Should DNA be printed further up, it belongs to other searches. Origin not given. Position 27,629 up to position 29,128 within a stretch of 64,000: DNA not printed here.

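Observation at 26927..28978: TIR-ARC-TPR protein: STAND/NLR-like architecture whose P-loop NTPase core is missing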

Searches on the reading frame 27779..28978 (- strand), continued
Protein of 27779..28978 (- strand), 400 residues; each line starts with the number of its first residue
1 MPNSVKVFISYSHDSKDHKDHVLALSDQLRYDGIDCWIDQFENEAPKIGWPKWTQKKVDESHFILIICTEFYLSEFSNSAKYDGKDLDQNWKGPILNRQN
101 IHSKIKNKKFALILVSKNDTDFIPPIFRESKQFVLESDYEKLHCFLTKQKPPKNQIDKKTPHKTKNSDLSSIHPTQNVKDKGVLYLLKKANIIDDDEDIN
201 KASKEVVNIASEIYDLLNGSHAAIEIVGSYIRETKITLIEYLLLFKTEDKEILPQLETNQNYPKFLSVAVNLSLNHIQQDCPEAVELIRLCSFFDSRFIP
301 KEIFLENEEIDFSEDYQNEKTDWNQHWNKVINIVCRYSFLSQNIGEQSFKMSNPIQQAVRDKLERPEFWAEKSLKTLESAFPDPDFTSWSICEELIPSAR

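Call 72: search_dna_similar(query=window:27779-28978:-, collection=plasmids, mode=protein, max_rows=10, max_evalue=0.001)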
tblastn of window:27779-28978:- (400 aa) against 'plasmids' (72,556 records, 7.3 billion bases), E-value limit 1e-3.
Records with a match: 59; places in all: 59; records where one place covers at least 80% of the query: 0.
Best place of each record, by identity: <60% 59.
By first word of the organism name: Enterococcus 49; Nostoc 1; Lactiplantibacillus 1; Nonomuraea 1; Prosthecochloris 1; Acaryochloris 1; Bacillus 1; Aliarcobacter 1; Parabacteroides 1; Streptomyces 1; and 1 more.
By predicted mobility (MOB-suite, as given by PLSDB): conjugative 32; mobilizable 18; non-mobilizable 9.
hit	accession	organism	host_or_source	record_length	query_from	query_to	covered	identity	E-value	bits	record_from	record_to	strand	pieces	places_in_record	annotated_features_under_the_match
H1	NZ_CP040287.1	Nostoc sp. C057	Phaeoceros,pure culture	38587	6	154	37%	39.6%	1e-24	114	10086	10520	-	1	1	SEFIR domain-containing protein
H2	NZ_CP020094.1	Lactiplantibacillus plantarum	-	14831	1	186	47%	29.2%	1e-15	86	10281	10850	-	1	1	TIR domain-containing protein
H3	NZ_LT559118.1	Nonomuraea gerenzanensis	-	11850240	210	389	45%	27.4%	1e-6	58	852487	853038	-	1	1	none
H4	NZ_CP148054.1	Enterococcus faecalis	animal,mixed culture,pig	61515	6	187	46%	26.9%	3e-6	57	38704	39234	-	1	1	toll/interleukin-1 receptor domain-containing protein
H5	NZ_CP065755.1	Enterococcus faecium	Homo sapiens,Rectal swab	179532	6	187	46%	26.9%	5e-6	56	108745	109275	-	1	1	toll/interleukin-1 receptor domain-containing protein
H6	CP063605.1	Enterococcus faecium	Homo sapiens,rectal swab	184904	6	187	46%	26.9%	5e-6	56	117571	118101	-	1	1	toll/interleukin-1 receptor domain-containing protein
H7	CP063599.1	Enterococcus faecium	Homo sapiens,rectal swab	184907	6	187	46%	26.9%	5e-6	56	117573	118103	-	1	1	toll/interleukin-1 receptor domain-containing protein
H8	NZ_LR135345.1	Enterococcus faecium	-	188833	6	187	46%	26.9%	5e-6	56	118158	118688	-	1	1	toll/interleukin-1 receptor domain-containing protein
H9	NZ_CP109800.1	Enterococcus faecium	pig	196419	6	187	46%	26.9%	5e-6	56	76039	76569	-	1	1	toll/interleukin-1 receptor domain-containing protein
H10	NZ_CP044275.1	Enterococcus faecium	Homo sapiens,Rectum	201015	6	187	46%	26.9%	5e-6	56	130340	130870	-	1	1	toll/interleukin-1 receptor domain-containing protein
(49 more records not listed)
